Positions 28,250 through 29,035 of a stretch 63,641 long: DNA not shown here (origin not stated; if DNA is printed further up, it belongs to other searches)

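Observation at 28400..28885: Ferritin-like gene embedded between portal and scaffold/capsid genes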

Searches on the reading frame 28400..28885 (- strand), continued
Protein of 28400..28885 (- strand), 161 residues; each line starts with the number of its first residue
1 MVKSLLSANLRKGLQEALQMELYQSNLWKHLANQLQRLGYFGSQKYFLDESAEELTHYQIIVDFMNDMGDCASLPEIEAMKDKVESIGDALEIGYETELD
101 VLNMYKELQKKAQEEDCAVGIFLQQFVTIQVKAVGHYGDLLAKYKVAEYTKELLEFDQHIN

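Call 84: search_protein_families(library=ncbifam, proteins=[window:28400-28885:-], max_evalue=0.01)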
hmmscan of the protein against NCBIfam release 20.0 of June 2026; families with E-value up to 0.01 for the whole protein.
window:28400-28885:- (161 aa): 2 families
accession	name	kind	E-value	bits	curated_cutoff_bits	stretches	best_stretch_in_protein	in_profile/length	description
NF007638.0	PRK10304.1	equivalog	1.6e-08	34.7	178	1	7-155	3-152/165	non-heme ferritin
NF011597.0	PRK15022.1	equivalog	0.00016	21.6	154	1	12-97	8-93/167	non-heme ferritin-like protein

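Call 86: list_cluster_members(proteins=[P0003, P0035, P0037, P0056, P0066, P0071, P0085, P0087, P0100, P0001])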
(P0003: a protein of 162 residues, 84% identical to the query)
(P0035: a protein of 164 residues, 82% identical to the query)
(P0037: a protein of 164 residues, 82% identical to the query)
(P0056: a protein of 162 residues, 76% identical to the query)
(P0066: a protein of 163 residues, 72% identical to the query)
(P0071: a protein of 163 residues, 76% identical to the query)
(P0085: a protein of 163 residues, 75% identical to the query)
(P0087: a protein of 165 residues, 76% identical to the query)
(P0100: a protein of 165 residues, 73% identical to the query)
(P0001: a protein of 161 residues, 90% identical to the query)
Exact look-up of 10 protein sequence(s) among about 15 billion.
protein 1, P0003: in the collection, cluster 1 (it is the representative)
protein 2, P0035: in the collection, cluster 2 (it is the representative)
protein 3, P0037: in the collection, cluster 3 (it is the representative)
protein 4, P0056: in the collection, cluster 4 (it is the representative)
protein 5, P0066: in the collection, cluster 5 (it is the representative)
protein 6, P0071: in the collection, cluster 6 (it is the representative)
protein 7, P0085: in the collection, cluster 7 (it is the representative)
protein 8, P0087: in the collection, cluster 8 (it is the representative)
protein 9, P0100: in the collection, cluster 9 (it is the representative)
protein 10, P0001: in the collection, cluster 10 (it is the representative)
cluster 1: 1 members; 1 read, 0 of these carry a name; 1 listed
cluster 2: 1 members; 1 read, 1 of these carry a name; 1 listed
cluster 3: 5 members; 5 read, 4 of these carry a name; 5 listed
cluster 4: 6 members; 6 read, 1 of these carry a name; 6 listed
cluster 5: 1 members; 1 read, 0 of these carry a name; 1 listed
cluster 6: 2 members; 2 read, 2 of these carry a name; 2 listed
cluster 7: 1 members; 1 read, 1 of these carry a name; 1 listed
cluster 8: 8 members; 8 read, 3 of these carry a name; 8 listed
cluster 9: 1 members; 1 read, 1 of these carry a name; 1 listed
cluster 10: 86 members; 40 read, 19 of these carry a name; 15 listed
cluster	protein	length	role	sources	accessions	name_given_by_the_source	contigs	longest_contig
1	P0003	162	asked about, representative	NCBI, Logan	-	-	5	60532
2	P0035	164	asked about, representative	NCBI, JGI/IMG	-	ferritin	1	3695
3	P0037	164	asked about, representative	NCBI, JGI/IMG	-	ferritin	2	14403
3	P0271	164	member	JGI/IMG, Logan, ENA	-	ferritin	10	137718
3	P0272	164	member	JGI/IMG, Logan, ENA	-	ferritin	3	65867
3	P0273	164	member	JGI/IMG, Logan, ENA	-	ferritin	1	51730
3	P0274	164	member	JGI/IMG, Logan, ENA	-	-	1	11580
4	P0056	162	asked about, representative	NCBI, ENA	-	-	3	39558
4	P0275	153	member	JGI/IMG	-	ferritin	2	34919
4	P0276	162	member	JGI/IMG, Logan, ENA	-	-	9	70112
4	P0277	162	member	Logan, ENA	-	-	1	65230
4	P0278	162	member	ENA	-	-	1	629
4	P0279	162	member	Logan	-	-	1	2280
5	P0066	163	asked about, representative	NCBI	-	-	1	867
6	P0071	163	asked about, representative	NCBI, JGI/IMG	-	ferritin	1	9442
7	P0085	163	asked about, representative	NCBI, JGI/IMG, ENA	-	ferritin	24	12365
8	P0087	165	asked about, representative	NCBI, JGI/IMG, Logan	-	ferritin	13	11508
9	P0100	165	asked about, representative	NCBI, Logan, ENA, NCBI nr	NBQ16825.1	hypothetical protein EBU24_00760 [bacterium] | hypothetical protein [bacterium]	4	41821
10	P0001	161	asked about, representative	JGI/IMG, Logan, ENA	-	ferritin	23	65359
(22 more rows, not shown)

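Call 87: find_encoding_contigs(protein=P0271, flank=10000, max_places=3)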
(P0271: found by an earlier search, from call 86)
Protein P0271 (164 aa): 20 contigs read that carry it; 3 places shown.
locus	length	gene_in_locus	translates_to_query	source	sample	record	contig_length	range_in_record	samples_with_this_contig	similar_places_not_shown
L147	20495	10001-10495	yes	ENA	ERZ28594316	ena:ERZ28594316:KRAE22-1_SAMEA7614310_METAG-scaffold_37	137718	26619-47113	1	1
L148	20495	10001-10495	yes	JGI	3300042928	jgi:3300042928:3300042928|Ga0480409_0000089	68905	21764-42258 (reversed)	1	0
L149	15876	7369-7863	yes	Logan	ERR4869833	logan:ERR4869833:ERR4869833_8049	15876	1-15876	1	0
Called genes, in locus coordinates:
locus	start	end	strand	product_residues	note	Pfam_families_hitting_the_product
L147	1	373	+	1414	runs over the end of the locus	-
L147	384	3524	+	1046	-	-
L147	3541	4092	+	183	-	-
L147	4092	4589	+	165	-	-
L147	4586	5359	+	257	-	-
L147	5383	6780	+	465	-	-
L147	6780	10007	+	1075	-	-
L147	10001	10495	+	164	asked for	PF00210:Ferritin, PF02915:Rubrerythrin (weak)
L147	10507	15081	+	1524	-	-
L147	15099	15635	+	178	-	-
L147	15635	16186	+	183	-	-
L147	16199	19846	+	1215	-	PF01391:Collagen, PF13884:Peptidase_S74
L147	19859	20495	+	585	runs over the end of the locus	PF13884:Peptidase_S74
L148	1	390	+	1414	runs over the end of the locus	-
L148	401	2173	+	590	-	-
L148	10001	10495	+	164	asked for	PF00210:Ferritin, PF02915:Rubrerythrin (weak)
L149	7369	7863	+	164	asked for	PF00210:Ferritin, PF02915:Rubrerythrin (weak)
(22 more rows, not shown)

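Call 89: find_encoding_contigs(protein=P0263, flank=8000, max_places=3)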
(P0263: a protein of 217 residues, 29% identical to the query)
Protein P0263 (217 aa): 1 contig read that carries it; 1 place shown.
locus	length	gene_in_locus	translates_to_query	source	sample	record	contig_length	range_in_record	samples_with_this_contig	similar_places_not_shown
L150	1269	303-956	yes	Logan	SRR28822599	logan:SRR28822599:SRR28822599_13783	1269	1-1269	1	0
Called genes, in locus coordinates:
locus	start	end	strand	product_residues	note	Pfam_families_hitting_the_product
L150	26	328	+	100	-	-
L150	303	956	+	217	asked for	PF00210:Ferritin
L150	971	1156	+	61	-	-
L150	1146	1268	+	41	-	?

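Call 90: find_encoding_contigs(protein=P0233, flank=8000, max_places=3)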
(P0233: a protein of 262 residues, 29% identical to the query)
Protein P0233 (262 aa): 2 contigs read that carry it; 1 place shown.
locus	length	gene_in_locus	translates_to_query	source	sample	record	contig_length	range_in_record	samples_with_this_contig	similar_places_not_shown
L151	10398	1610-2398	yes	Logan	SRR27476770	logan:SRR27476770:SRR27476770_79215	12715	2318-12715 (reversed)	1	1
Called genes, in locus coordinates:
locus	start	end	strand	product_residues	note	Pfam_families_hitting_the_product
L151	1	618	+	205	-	?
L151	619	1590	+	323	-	-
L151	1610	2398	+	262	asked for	PF00210:Ferritin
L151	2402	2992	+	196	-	-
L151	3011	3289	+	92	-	-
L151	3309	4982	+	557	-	PF13385:Laminin_G_3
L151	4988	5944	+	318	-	-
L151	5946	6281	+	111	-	-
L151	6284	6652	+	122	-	-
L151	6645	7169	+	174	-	-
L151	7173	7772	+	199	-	-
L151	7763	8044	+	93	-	-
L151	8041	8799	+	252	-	PF10263:SprT-like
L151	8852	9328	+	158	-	PF19835:SegE_GIY-YIG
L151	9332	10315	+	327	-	-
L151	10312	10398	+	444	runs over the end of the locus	PF00149:Metallophos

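Call 91: search_protein_families(library=phrogs, proteins=[L151:1-618:+, L151:619-1590:+, L151:2402-2992:+, L151:3309-4982:+, L151:4988-5944:+, L049:6943-8238:+, L049:8235-9011:+, L049:9809-10279:+, L049:10264-11127:+, L024:5037-6419:+], max_evalue=0.01)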
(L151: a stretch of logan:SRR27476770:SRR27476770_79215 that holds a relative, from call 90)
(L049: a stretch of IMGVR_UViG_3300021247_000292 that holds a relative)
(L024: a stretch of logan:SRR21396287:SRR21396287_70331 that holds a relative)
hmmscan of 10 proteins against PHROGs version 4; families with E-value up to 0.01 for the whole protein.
L151:1-618:+ (205 aa): 0 families

L151:619-1590:+ (323 aa): 1 family
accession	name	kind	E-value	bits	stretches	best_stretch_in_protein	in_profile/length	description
phrog_9040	-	unknown function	0.0014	20.1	0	76-147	10-79/93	-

L151:2402-2992:+ (196 aa): 0 families

L151:3309-4982:+ (557 aa): 7 families
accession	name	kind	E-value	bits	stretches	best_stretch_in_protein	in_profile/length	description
phrog_8510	-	head and packaging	5.8e-10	38.5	1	285-414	751-887/1348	virion structural protein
phrog_24074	-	unknown function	1.5e-09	37.7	1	302-410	501-605/892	-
phrog_38322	-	unknown function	2.3e-09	37.7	1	323-410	396-485/506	-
phrog_3545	-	unknown function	5.7e-09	35.6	1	210-423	785-972/1115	-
phrog_13163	-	tail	1.3e-07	30.9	1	337-411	627-700/976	baseplate wedge subunit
phrog_37978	-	unknown function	0.00022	21.2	1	336-375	265-304/564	-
phrog_24534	-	tail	0.00067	19.6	1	323-411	95-184/341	tail fiber protein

L151:4988-5944:+ (318 aa): 0 families

L049:6943-8238:+ (431 aa): 2 families
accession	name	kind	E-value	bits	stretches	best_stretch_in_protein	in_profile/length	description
phrog_113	-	head and packaging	1e-16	61.3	1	71-417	82-424/1272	portal protein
phrog_35074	-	unknown function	5.2e-06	25.7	1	198-409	164-364/890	-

L049:8235-9011:+ (258 aa): 8 families
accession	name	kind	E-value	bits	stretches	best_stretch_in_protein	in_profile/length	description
phrog_19194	-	unknown function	3.3e-43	149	1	5-245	16-251/438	-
phrog_23416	-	unknown function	7.8e-30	105.1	1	57-246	44-232/459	-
phrog_35074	-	unknown function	9.1e-26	91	1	12-234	456-670/890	-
phrog_28631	-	unknown function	2.2e-15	57.3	1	93-191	94-198/550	-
phrog_220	-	head and packaging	4.2e-13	49.2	1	59-188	925-1066/1338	minor head protein and DNA pilot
phrog_595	-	head and packaging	8e-06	26.4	1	126-196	241-307/513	head maturation protease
phrog_115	-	head and packaging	0.00011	22.5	1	127-192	257-322/665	minor head protein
phrog_4728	-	head and packaging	0.0017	18.2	1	149-194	260-306/591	head morphogenesis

L049:9809-10279:+ (156 aa): 2 families
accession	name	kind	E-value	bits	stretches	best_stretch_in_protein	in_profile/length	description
phrog_26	-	connector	4.3e-12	47.1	1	11-155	99-232/321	tail completion or Neck1 protein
phrog_222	-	connector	0.00062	20.5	0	107-155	156-202/276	tail completion or Neck1 protein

L049:10264-11127:+ (287 aa): 3 families
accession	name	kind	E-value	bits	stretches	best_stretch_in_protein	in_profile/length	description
phrog_38413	-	unknown function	1.6e-10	41.9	1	1-228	1-231/284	-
phrog_1608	-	tail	0.0009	19.7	1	126-230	57-164/192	tail protein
phrog_11587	-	unknown function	0.0069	17.4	0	102-118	27-43/69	-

L024:5037-6419:+ (460 aa): 1 family
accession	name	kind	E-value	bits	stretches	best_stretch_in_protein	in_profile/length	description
phrog_38215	-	unknown function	2.5e-07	31.7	1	35-93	34-92/103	-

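Call 93: search_dna_similar(query=L059:4959-6710:+, collection=phages, mode=protein, max_rows=8, max_evalue=0.001)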
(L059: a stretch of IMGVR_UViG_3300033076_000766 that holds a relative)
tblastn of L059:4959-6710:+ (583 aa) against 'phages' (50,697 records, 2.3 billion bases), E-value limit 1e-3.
Records with a match: 849; places in all: 857; records where one place covers at least 80% of the query: 90.
Best place of each record, by identity: <60% 849.
By first word of the organism name: Escherichia 132; Salmonella 93; Flavobacterium 79; Vibrio 72; Pseudomonas 60; Rhodobacter 39; Aeromonas 29; Klebsiella 27; Bacteriophage 23; Ralstonia 23; and 70 more.
By host as written in the record: - 124; Flavobacterium columnare 62; Escherichia coli 54; Rhodobacter capsulatus YW1 39; Pseudomonas aeruginosa 32; Salmonella enterica subsp. enterica serovar Typhimurium 25; Ralstonia solanacearum 21; Salmonella enterica 17; and 254 more.
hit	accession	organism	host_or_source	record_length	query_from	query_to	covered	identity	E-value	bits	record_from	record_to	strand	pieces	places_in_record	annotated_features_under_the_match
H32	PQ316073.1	Pseudomonas phage KT1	Pseudomonas sp. KT_2_4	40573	30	531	86%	43.5%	8e-119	393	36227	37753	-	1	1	record has no annotation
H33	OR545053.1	Yersinia phage vB_YpM_39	Yersinia pestis EV76-CN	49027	35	531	85%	43.8%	2e-112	374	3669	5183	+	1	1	hypothetical protein (x2)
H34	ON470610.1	Escherichia phage vB_EcoM-473R2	Escherichia coli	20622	35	531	85%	43.8%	3e-112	374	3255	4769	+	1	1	portal protein B | hypothetical protein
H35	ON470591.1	Escherichia phage vB_EcoM-613R2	Escherichia coli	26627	35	531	85%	43.8%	3e-112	374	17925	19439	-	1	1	portal protein B | hypothetical protein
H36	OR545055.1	Yersinia phage vB_YpM_44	Yersinia pestis EV76-CN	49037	35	531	85%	43.8%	3e-112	374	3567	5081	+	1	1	hypothetical protein (x2)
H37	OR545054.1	Yersinia phage vB_YpM_41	Yersinia pestis EV76-CN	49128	35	531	85%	43.8%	3e-112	374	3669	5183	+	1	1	hypothetical protein (x2)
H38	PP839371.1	Vibrio phage vB_VpaM_R19R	Vibrio sp.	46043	35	526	84%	43.4%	2e-109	366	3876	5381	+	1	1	portal protein | head-tail adaptor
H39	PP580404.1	Vibrio phage vB_VpaM_XM1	Vibrio parahaemolyticus 1.1997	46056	35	526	84%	43.4%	2e-109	366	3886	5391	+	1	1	portal protein | head-tail adaptor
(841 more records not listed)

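Call 95: get_annotated_region(hit=H38, flank=6000)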
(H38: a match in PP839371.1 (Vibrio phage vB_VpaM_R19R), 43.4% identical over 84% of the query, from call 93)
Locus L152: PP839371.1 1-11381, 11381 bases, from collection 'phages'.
description: Vibrio phage vB_VpaM_R19R, complete genome.
organism: Vibrio phage vB_VpaM_R19R (NCBI taxid 3161148)
taxonomy: Viruses; Duplodnaviria; Heunggongvirae; Uroviricota; Caudoviricetes
host: Vibrio sp.; source: -; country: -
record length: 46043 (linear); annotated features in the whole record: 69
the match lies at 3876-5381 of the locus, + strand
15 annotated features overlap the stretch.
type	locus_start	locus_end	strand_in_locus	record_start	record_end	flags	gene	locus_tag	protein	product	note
CDS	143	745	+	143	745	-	-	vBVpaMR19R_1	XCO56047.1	ParB-like partition nuclease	-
CDS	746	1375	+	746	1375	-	-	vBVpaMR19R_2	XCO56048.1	hypothetical protein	-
CDS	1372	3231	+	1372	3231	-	-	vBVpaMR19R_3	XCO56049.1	terminase large subunit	-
CDS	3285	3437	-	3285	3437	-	-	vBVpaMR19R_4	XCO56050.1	hypothetical protein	-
CDS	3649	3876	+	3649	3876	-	-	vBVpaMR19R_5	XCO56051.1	head-tail adaptor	-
CDS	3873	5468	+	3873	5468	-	-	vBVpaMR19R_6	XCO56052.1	portal protein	-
CDS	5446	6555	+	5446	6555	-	-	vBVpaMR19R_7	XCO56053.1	Clp protease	-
CDS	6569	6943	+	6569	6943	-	-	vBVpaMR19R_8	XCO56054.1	head decoration protein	-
CDS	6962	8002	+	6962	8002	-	-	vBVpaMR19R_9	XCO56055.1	major capsid protein E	-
CDS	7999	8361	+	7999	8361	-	-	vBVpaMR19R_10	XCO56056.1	Arc-like repressor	-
CDS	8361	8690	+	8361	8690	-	-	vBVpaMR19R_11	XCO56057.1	sugar transporter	-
CDS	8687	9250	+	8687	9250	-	-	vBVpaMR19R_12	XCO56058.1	tail completion or Neck1 protein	-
CDS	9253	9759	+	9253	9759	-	-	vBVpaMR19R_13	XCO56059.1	virion structural protein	-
CDS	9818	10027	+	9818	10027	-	-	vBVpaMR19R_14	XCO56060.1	hypothetical protein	-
CDS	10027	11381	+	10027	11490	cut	-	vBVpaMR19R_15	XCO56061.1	tail sheath protein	-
